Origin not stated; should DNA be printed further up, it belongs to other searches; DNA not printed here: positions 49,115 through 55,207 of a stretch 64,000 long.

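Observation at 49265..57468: pbpC-A2M operon in which the macroglobulin has no cysteine at all (no CxEQ thioester)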

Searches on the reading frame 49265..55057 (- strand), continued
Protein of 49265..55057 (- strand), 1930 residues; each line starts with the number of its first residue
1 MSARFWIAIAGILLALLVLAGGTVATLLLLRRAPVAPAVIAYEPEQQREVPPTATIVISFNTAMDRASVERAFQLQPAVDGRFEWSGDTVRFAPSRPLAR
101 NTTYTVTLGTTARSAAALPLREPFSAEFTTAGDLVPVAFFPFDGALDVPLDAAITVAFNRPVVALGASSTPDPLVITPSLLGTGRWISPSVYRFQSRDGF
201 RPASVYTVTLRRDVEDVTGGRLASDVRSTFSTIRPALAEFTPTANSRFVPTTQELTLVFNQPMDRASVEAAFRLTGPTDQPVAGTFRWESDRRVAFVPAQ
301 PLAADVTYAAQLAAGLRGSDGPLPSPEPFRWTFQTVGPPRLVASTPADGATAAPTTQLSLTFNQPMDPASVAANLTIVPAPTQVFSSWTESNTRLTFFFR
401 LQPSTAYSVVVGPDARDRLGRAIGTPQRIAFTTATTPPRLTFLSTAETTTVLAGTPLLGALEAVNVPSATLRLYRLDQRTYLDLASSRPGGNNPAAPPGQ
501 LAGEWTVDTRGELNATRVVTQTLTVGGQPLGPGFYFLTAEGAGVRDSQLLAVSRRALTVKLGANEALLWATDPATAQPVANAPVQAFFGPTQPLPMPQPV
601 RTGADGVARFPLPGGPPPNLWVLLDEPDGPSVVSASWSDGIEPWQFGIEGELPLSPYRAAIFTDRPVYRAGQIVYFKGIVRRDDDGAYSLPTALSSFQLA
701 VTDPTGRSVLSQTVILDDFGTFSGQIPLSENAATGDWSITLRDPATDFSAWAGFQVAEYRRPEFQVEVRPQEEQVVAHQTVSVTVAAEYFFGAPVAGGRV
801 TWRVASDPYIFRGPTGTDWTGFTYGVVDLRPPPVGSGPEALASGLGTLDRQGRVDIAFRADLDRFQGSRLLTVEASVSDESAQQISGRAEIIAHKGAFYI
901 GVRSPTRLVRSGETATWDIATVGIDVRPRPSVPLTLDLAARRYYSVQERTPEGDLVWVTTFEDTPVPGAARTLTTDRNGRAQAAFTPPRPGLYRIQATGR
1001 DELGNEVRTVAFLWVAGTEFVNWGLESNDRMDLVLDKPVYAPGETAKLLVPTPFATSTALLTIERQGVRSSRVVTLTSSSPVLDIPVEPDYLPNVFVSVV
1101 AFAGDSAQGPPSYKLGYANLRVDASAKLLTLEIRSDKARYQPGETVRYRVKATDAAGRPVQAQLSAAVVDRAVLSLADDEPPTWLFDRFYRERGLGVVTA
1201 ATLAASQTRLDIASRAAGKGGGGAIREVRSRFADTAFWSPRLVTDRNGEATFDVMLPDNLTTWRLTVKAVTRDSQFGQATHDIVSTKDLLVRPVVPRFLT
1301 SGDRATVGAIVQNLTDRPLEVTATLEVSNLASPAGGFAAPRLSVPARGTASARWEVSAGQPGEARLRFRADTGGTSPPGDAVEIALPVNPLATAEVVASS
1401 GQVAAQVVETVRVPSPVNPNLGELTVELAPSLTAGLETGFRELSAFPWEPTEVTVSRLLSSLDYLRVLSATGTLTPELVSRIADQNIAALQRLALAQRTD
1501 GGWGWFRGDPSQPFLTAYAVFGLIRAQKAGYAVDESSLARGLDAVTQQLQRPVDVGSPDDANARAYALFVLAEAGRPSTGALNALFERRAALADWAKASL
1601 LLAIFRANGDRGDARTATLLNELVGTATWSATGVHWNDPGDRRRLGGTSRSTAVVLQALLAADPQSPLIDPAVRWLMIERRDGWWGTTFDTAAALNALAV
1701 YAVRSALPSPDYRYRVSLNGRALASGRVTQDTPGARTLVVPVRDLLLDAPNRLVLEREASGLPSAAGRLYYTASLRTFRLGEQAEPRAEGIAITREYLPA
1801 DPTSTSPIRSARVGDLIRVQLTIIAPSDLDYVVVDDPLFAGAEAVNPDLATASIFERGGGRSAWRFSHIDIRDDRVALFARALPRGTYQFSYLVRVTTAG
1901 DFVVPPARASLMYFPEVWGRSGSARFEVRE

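Call 21: find_encoding_contigs(protein=P0003, flank=8000, max_places=2)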
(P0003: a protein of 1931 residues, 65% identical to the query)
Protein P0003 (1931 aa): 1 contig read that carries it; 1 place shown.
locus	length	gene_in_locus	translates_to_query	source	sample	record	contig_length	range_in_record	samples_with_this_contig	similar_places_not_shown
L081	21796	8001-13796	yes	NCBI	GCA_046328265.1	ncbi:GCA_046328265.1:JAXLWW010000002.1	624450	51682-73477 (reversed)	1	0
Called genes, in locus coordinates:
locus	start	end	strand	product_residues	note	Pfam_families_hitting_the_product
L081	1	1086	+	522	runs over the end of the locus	PF00496:SBP_bac_5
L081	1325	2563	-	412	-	-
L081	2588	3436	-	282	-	-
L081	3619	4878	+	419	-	PF07690:MFS_1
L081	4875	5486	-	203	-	PF22769:DCD, PF00692:dUTPase (weak)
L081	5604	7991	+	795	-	PF00912:Transgly, PF00905:Transpeptidase, PF06832:BiPBP_C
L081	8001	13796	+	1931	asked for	PF13205:Big_5, PF01835:MG2, PF07703:A2M_BRD, PF00207:A2M, PF07678:TED_complement (faint), PF17973:bMG10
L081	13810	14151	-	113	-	PF13474:SnoaL_3 (weak), PF13577:SnoaL_4 (weak), PF14534:DUF4440, PF12680:SnoaL_2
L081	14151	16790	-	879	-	PF00912:Transgly, PF00905:Transpeptidase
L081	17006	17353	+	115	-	PF00903:Glyoxalase (weak)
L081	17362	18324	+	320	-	PF00296:Bac_luciferase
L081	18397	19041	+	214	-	PF01121:CoaE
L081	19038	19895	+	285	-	PF07728:AAA_5, PF08406:CbbQ_C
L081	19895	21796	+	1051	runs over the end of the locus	-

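Call 22: find_encoding_contigs(protein=P0004, flank=8000, max_places=2)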
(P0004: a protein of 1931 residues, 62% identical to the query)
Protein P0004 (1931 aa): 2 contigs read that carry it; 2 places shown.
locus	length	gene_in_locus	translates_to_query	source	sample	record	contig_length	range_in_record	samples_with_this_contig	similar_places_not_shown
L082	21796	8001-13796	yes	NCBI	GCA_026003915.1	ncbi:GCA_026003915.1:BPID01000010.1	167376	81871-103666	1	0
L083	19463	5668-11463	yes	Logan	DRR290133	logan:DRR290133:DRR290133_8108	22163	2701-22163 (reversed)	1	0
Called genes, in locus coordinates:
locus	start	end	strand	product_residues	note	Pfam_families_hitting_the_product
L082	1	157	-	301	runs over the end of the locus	PF00528:BPD_transp_1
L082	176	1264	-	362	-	PF13379:NMT1_2, PF09084:NMT1, PF12974:Phosphonate-bd (weak)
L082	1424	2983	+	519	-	PF00496:SBP_bac_5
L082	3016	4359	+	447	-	PF07690:MFS_1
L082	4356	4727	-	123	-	-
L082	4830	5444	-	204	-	PF22769:DCD, PF00692:dUTPase (weak)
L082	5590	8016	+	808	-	PF00912:Transgly, PF00905:Transpeptidase, PF06832:BiPBP_C (weak)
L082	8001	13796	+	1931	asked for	PF13205:Big_5, PF17964:Big_10 (faint), PF13205:Big_5, PF02369:Big_1 (faint), PF01835:MG2, PF07703:A2M_BRD, PF00207:A2M, PF17973:bMG10, +2 more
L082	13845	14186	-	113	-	PF13577:SnoaL_4, PF07366:SnoaL (faint), PF12680:SnoaL_2, PF13474:SnoaL_3 (weak), PF14534:DUF4440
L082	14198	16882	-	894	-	PF00912:Transgly, PF00905:Transpeptidase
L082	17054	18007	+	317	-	PF00296:Bac_luciferase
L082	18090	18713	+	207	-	PF01121:CoaE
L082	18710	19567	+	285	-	PF07728:AAA_5, PF08406:CbbQ_C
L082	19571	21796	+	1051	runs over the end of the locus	-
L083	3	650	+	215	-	?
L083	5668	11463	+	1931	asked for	PF13205:Big_5, PF17964:Big_10 (faint), PF13205:Big_5, PF02369:Big_1 (faint), PF01835:MG2, PF07703:A2M_BRD, PF00207:A2M, PF17973:bMG10, +2 more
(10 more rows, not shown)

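Call 23: find_encoding_contigs(protein=P0006, flank=8000, max_places=2)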
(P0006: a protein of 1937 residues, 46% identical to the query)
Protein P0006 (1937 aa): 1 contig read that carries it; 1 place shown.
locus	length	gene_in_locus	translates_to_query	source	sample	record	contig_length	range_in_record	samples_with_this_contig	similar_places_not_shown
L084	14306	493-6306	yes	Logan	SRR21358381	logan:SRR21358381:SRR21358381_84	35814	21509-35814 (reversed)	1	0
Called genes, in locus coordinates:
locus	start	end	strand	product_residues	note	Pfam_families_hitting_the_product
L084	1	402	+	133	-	?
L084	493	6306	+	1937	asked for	PF13205:Big_5, PF17964:Big_10 (faint), PF13205:Big_5, PF11974:bMG3, PF01835:MG2, PF07703:A2M_BRD, PF00207:A2M, PF17973:bMG10, +3 more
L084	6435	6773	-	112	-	PF07366:SnoaL (faint), PF13474:SnoaL_3 (weak), PF13577:SnoaL_4 (faint), PF14534:DUF4440, PF12680:SnoaL_2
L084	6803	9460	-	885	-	PF00912:Transgly, PF00905:Transpeptidase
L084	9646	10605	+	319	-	PF00296:Bac_luciferase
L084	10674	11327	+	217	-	PF01121:CoaE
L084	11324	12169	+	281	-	PF07728:AAA_5, PF08406:CbbQ_C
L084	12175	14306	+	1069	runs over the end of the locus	-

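Call 31: find_encoding_contigs(protein=P0002, flank=8000, max_places=2)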
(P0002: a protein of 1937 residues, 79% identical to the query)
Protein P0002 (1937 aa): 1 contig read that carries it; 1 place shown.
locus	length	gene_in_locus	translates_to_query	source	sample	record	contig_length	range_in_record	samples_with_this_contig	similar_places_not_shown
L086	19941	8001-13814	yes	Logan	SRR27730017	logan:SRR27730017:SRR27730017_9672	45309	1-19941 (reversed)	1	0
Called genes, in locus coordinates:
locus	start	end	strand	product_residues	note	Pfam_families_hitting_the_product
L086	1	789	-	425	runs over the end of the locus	PF00149:Metallophos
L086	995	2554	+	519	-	PF00496:SBP_bac_5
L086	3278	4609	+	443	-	PF07690:MFS_1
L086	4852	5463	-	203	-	PF22769:DCD, PF00692:dUTPase (weak)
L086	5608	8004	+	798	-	PF00912:Transgly, PF00905:Transpeptidase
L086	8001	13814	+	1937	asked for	PF04234:CopC (faint), PF13205:Big_5, PF17964:Big_10 (weak), PF13205:Big_5, PF01835:MG2, PF07703:A2M_BRD, PF00207:A2M, PF17973:bMG10, +2 more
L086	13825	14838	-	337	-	PF00296:Bac_luciferase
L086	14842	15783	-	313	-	PF13669:Glyoxalase_4 (faint), PF00903:Glyoxalase (weak)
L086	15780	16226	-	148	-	PF03928:HbpS-like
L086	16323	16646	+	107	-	-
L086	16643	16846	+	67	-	-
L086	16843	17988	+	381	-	PF02771:Acyl-CoA_dh_N, PF02770:Acyl-CoA_dh_M, PF00441:Acyl-CoA_dh_1, PF08028:Acyl-CoA_dh_2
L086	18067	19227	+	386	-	PF02771:Acyl-CoA_dh_N, PF00441:Acyl-CoA_dh_1, PF08028:Acyl-CoA_dh_2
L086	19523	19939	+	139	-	?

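Call 32: find_encoding_contigs(protein=P0001, flank=3000, max_places=3)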
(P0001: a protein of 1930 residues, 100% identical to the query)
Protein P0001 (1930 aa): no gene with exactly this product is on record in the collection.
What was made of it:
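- Tried and rejected: An exact look-up of the window's own protein in the contig index found nothing (call 32), so the rest of its genome could not be checked for a second, thioester-bearing A2M.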

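Call 46: list_cluster_members(proteins=[P0001, P0003, P0004, P0005, P0033])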
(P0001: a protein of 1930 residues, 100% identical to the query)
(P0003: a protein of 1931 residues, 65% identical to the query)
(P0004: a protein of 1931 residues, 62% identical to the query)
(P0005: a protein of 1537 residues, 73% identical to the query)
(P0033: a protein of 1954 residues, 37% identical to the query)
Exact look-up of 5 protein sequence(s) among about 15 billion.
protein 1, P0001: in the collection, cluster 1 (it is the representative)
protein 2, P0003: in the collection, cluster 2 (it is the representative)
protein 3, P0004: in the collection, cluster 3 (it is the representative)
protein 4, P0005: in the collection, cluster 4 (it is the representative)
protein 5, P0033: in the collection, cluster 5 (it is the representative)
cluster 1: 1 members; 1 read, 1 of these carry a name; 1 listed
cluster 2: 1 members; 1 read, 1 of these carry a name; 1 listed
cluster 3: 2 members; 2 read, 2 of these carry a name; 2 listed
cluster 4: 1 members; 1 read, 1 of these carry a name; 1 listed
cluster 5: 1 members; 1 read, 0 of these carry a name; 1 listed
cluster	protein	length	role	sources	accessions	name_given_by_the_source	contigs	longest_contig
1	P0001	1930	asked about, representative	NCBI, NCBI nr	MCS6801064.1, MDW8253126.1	MAG: Ig-like domain-containing protein [Chloroflexota bacterium] | Ig-like domain-containing protein [Dehalococcoidia bacterium]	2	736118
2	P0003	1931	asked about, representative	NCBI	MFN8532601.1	MAG: Ig-like domain-containing protein [Dehalococcoidia bacterium]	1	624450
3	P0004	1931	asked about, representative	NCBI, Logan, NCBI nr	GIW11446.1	MAG: hypothetical protein KatS3mg061_2503 [Dehalococcoidia bacterium]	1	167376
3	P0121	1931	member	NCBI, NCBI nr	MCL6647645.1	MAG: Ig-like domain-containing protein [Chloroflexi bacterium] | Ig-like domain-containing protein [Chloroflexota bacterium]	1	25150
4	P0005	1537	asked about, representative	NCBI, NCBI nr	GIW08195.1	MAG: hypothetical protein KatS3mg060_3000 [Dehalococcoidia bacterium]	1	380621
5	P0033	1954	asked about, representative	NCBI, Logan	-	-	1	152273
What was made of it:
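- The source is a metagenome-assembled genome (call 46).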
